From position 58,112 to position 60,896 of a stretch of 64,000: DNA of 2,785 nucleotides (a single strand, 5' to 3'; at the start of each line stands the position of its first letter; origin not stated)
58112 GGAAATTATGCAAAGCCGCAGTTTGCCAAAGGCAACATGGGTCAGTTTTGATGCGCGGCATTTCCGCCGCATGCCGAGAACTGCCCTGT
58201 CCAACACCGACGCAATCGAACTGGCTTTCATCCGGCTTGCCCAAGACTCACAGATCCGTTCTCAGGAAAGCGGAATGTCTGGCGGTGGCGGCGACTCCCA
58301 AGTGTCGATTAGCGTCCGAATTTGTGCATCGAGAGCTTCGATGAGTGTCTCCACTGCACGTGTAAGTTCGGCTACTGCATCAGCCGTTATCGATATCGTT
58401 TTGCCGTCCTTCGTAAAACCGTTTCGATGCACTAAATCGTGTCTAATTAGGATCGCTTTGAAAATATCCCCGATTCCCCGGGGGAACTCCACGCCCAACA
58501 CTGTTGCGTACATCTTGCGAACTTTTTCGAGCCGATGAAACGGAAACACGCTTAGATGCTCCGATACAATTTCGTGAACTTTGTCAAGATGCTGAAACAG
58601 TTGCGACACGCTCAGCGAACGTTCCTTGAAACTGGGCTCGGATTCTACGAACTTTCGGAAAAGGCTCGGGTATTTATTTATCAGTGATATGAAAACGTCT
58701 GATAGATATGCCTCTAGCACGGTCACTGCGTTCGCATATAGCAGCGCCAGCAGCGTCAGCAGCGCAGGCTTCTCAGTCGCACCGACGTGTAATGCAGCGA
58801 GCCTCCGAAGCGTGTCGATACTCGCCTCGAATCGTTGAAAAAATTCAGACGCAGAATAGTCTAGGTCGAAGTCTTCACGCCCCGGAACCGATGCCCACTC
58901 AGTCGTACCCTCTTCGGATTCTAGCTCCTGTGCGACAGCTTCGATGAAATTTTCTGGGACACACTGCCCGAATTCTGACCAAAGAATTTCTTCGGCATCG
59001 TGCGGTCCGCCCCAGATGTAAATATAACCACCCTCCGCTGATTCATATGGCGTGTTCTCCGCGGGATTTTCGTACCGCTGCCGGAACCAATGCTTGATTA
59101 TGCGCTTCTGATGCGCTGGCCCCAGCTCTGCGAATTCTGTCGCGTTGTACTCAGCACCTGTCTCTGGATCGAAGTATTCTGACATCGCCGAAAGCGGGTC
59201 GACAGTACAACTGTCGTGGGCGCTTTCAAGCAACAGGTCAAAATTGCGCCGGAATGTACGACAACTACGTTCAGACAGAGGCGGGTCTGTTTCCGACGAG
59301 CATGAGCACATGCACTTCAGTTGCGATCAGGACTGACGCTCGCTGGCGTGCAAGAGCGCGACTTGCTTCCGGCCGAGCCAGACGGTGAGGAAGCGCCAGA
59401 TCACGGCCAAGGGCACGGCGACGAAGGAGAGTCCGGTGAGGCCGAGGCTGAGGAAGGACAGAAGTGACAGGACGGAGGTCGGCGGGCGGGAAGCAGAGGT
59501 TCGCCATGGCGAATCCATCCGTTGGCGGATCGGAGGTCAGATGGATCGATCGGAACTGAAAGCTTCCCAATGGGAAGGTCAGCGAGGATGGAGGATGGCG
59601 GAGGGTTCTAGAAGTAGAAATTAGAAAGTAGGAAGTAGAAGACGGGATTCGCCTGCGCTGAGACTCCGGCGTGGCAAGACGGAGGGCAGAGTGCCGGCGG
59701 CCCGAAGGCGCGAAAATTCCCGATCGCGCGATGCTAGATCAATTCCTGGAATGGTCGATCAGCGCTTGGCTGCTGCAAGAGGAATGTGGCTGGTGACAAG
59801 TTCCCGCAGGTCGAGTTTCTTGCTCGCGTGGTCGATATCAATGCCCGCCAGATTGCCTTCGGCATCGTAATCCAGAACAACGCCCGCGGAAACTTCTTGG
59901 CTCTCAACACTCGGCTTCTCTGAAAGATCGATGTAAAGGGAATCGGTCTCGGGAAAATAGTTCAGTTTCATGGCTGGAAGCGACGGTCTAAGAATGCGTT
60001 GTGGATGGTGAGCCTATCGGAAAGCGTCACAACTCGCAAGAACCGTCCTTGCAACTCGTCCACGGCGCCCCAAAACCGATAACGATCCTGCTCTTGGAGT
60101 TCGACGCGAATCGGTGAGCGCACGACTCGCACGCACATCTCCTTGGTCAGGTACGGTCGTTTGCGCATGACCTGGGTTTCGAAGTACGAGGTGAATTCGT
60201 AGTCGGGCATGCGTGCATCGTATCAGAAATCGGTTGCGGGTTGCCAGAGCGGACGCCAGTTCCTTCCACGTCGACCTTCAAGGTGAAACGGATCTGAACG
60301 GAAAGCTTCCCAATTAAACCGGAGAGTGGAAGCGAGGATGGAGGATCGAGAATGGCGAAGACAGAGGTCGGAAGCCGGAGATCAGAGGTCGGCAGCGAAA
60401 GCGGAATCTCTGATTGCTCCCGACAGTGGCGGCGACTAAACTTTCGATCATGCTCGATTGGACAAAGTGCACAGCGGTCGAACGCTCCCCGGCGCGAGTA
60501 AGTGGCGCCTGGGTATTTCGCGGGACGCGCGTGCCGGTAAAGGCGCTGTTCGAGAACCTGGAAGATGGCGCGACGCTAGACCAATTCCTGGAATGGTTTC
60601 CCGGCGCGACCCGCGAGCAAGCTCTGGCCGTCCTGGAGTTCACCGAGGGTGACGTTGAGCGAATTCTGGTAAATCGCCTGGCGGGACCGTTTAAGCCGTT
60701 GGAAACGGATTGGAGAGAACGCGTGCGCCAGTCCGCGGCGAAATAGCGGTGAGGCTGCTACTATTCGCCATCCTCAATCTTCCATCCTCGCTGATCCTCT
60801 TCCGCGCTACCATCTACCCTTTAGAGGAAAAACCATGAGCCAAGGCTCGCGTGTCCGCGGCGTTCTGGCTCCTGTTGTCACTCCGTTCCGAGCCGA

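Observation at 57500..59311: Co-directional HEPN-like (Rx4H) protein plus 4-TM membrane protein in an AT-shifted islet: candidate uncharacterised defence or abortive-infection pair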

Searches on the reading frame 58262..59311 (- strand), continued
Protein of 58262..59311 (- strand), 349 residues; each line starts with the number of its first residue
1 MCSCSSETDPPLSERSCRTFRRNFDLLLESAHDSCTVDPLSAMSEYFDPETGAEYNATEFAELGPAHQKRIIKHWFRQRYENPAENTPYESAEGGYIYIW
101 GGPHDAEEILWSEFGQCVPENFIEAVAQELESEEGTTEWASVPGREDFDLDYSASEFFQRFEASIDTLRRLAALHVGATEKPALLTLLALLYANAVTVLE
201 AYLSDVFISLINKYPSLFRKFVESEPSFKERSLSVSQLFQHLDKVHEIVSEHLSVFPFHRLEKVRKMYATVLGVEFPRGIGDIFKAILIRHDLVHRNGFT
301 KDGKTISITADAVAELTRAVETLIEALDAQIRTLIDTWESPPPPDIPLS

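Call 78: get_annotated_region(hit=H2, flank=4000)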
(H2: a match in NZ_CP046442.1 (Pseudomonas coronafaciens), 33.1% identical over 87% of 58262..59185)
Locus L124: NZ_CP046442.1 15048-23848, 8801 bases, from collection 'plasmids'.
description: Pseudomonas coronafaciens pv. coronafaciens strain B19001 plasmid unnamed1, complete sequence
organism: Pseudomonas coronafaciens (NCBI taxid 235275)
taxonomy: Bacteria; Pseudomonadota; Gammaproteobacteria; Pseudomonadales; Pseudomonadaceae; Pseudomonas; Pseudomonas coronafaciens
host: -; source: Avena sativa,infected leaf; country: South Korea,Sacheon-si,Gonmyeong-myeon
typing (MOB-suite, as given by PLSDB): conjugative; replicon rep_cluster_283; relaxase MOBP,MOBP; mating-pair formation MPF_T
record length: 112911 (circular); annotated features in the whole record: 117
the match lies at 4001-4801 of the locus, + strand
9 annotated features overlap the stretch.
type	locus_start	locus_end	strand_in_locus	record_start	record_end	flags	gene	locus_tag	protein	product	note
CDS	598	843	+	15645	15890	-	-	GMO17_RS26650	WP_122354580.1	PapB/FocB family fimbrial expression transcriptional regulator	GO:0006355 - regulation of DNA-templated transcription [Evidence IEA]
CDS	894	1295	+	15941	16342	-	-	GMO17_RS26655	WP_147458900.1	hypothetical protein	-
CDS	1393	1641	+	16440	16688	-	-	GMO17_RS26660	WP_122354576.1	hypothetical protein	-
CDS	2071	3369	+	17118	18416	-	-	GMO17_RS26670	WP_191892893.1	hypothetical protein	-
CDS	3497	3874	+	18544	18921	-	-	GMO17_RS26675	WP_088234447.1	hypothetical protein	-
CDS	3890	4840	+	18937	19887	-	-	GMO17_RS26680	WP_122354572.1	hypothetical protein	-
CDS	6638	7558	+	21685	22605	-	-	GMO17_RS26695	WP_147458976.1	hypothetical protein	-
CDS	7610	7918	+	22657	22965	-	-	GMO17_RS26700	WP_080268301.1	DUF2845 domain-containing protein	-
CDS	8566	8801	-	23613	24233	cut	-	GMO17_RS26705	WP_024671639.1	recombinase family protein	-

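Call 79: search_protein_families(library=padloc, proteins=[L123:3944-4906:+, L123:4922-5923:+, L124:3890-4840:+, P0024, P0090], max_evalue=0.01)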
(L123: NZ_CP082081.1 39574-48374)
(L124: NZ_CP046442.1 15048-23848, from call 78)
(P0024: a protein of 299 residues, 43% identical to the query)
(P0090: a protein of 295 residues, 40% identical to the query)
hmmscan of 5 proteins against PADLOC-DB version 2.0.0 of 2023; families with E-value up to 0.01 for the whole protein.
L123:3944-4906:+ (320 aa): 1 family
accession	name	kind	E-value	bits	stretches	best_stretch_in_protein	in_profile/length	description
PDLC02537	PglX|PglXI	-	0.009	13.5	0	100-194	179-273/300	PglX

L123:4922-5923:+ (333 aa): 0 families

L124:3890-4840:+ (316 aa): 0 families

P0024 (299 aa): 0 families

P0090 (295 aa): 0 families

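Call 89: search_protein_families(library=pfam, proteins=[L123:4922-5923:+], max_evalue=5)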
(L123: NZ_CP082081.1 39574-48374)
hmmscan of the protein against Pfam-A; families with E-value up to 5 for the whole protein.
L123:4922-5923:+ (333 aa): 1 family
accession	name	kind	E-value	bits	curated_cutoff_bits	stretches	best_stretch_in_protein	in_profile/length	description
PF00583.31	Acetyltransf_1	-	0.0009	19.9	20.7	1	264-311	42-91/116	Acetyltransferase (GNAT) family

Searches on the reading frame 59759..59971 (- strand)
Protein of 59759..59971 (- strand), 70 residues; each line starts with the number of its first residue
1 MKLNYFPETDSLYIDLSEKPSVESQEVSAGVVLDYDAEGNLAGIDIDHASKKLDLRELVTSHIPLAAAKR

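Call 3: search_protein_families(library=pfam, proteins=[window:59759-59971:-], max_evalue=1)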
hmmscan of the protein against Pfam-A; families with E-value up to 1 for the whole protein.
window:59759-59971:- (70 aa): 2 families
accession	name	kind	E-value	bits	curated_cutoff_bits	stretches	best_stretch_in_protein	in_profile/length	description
PF10049.14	DUF2283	-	1.5e-18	67.1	23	1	2-50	1-49/49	Protein of unknown function (DUF2283)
PF24018.1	DUF7331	-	0.19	12.7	27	1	19-49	24-53/59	Family of unknown function (DUF7331)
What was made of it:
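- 59759..60210 (-): Separate small two-gene module: DUF2283 (59759-59971) overlapping an unassigned 80-aa ORF (59968-60210) by 4 nt. It is absent from the closest relative's locus. Pfam DUF2283 E=1.5e-18 (call 3).
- Checked: DUF2283 at 59759-59971, E=1.5e-18 (call 3).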

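Call 66: search_protein_families(library=phrogs, proteins=[window:59759-59971:-], max_evalue=0.01)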
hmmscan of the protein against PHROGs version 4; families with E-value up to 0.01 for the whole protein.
window:59759-59971:- (70 aa): 1 family
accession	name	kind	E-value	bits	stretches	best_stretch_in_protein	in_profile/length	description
phrog_36767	-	unknown function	0.004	18.1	1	1-54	12-67/95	-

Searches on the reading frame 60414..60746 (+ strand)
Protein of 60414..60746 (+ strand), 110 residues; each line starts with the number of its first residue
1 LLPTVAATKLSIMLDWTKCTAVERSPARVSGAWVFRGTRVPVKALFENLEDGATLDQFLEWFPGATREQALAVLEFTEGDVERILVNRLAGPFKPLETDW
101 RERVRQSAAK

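Call 3: search_protein_families(library=pfam, proteins=[window:60414-60746:+], max_evalue=1)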
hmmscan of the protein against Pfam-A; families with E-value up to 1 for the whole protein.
window:60414-60746:+ (110 aa): 3 families
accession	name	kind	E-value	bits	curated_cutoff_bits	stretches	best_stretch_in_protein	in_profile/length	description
PF04255.20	DUF433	-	4e-14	52.6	23.6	1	23-76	2-55/56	Protein of unknown function (DUF433)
PF02845.22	CUE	-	0.081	13.1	21.1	1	55-83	5-33/42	CUE domain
PF08063.17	Zn_ribbon_PADR1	-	0.14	12.5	25.1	1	15-28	28-41/42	PADR1 domain, zinc ribbon fold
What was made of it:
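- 60414..60746 (+): DUF433 gene, divergent from the HEPN gene. It is the conserved upstream neighbour in the closest relative. Pfam E=4e-14 (call 3).
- Checked: DUF433 at 60414-60746, E=4e-14 (call 3).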
